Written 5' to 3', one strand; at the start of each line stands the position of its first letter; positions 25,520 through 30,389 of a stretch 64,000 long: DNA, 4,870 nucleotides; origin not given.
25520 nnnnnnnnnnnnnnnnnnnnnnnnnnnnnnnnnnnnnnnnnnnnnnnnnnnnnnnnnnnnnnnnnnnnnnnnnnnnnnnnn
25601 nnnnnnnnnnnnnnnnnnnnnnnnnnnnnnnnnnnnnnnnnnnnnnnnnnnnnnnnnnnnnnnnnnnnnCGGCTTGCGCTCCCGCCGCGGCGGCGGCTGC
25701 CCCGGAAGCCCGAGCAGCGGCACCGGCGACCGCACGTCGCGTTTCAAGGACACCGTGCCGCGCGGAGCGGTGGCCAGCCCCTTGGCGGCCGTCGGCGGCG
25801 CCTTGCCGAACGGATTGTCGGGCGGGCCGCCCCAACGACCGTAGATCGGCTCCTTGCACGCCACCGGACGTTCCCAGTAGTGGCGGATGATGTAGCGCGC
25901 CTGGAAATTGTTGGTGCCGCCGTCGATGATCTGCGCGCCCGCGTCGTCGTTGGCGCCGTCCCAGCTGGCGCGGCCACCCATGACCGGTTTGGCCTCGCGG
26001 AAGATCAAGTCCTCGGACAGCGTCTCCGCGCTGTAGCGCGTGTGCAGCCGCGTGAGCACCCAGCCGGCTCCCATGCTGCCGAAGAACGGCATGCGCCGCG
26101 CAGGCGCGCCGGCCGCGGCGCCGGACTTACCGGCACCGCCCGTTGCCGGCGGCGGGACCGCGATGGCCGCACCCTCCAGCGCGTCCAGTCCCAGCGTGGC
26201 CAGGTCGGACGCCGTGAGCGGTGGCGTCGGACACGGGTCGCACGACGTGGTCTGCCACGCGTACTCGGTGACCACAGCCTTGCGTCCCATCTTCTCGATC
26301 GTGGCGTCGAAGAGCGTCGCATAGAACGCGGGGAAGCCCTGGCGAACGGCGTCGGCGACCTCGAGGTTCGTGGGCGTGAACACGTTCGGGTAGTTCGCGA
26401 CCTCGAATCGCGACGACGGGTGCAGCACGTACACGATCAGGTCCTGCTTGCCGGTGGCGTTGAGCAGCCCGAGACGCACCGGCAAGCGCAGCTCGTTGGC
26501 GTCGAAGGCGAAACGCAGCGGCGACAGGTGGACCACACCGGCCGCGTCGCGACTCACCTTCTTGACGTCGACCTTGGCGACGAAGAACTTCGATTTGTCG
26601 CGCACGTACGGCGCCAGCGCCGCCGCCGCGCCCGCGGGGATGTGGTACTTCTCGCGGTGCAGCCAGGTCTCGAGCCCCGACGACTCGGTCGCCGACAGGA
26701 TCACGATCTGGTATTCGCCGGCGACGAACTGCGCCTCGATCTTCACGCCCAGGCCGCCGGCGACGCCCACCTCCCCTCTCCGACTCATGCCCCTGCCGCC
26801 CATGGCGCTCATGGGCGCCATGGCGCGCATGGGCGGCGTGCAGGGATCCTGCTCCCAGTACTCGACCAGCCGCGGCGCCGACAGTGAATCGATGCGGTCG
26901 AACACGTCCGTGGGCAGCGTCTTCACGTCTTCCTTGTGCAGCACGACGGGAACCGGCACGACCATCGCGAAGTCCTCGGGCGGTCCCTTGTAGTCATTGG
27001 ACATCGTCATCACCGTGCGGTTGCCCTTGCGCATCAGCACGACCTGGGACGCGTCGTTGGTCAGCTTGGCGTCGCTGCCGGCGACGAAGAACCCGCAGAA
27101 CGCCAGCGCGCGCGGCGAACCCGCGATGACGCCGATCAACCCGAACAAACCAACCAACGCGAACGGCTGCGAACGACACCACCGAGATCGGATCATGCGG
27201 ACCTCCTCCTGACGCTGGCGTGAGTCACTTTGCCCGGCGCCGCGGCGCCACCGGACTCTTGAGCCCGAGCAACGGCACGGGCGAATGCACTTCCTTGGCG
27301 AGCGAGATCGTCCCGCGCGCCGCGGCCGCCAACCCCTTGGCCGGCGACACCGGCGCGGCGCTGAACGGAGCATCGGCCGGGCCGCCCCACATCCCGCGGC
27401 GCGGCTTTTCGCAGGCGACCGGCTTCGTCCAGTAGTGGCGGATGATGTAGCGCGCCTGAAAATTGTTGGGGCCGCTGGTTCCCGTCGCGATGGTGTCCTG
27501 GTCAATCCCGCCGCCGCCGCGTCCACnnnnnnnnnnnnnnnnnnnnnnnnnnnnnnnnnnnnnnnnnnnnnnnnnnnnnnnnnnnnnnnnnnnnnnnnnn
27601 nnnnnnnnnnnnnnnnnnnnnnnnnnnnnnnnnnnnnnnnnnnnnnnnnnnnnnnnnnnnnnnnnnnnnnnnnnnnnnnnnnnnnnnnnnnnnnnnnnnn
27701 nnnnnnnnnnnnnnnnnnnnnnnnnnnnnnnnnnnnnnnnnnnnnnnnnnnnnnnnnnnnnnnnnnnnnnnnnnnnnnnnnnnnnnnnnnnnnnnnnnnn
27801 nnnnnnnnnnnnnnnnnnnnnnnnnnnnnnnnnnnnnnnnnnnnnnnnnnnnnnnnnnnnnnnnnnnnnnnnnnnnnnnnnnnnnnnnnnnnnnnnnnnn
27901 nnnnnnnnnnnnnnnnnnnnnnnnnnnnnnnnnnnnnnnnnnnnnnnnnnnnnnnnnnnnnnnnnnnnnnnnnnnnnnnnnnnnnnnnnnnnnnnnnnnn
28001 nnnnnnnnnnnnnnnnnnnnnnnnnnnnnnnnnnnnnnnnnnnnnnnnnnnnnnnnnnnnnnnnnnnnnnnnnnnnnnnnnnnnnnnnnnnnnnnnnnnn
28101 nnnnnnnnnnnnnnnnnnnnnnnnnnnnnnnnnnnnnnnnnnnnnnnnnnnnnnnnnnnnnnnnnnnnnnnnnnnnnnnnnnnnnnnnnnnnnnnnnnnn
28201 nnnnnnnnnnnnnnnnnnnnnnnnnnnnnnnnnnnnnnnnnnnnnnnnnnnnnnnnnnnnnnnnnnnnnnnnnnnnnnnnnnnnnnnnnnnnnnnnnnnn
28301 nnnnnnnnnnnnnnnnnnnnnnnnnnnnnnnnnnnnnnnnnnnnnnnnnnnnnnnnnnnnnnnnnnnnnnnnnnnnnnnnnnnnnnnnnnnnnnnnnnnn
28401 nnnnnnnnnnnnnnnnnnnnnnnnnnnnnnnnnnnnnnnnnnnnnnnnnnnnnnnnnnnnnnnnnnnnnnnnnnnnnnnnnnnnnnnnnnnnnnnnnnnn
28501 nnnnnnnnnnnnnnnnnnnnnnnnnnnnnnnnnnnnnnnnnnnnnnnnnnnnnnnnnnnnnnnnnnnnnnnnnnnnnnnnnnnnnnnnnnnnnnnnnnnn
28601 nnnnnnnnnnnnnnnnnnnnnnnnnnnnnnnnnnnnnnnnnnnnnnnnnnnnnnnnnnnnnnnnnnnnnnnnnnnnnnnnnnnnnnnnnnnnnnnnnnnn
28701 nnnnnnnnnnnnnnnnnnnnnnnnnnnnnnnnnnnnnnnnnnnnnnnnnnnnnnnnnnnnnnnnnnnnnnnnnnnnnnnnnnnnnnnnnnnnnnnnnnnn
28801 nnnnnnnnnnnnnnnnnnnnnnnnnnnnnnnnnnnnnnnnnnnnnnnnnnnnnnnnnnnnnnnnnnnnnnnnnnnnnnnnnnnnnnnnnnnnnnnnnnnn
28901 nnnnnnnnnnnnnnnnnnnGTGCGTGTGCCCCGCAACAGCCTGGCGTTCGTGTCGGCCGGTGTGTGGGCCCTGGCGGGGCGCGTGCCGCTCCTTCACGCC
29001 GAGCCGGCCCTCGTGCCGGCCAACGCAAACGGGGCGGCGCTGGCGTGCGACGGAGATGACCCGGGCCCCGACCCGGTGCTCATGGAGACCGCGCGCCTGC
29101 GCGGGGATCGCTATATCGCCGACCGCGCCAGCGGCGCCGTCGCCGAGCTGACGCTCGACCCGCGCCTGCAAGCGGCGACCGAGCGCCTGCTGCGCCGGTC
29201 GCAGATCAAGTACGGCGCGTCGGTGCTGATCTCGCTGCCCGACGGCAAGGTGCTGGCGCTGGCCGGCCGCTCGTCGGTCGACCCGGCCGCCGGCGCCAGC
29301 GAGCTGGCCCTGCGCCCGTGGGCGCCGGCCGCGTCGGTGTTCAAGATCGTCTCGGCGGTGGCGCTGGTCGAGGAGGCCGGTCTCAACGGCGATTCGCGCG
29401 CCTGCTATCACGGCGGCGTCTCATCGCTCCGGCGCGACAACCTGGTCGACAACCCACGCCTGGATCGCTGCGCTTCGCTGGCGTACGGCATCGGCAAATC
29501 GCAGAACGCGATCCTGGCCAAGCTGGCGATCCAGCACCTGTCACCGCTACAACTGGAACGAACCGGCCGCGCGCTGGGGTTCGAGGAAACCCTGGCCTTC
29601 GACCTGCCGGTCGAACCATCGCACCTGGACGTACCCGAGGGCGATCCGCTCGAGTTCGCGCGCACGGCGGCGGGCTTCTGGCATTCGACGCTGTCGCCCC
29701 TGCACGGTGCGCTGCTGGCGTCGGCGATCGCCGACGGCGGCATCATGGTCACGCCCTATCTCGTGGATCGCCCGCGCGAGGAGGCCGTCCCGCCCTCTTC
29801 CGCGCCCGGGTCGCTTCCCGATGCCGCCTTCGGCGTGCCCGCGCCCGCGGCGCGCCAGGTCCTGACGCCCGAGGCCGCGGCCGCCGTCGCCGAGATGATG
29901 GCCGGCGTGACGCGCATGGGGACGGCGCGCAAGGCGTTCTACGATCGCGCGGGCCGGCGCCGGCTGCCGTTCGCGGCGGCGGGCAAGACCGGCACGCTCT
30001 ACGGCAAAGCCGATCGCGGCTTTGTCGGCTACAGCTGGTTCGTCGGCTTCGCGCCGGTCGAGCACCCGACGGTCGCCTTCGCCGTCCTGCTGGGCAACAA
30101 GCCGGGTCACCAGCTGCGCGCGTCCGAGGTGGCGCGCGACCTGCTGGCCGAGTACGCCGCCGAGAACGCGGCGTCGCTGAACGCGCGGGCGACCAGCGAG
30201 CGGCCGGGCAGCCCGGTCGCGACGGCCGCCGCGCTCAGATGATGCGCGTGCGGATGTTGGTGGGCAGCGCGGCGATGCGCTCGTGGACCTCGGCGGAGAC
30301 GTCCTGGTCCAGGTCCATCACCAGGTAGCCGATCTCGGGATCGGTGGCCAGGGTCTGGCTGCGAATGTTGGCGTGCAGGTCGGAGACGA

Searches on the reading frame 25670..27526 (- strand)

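Call 11: search_protein_families(library=pfam, proteins=[window:25670-27526:-], max_evalue=0.001)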
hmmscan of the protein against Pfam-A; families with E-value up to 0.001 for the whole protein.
window:25670-27526:- (619 aa): 1 family
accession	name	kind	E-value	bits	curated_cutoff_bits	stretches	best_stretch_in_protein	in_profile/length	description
PF10092.14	DUF2330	-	2.9e-57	194.4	24.7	1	140-510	3-279/279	Uncharacterized protein conserved in bacteria (DUF2330)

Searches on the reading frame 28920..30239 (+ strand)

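Call 11: search_protein_families(library=pfam, proteins=[window:28920-30239:+], max_evalue=0.001)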
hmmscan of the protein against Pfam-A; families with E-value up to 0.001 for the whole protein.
window:28920-30239:+ (440 aa): 1 family
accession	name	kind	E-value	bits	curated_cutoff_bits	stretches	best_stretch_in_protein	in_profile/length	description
PF00905.27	Transpeptidase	-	6.3e-27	95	22.1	1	100-409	2-298/299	Penicillin binding protein transpeptidase domain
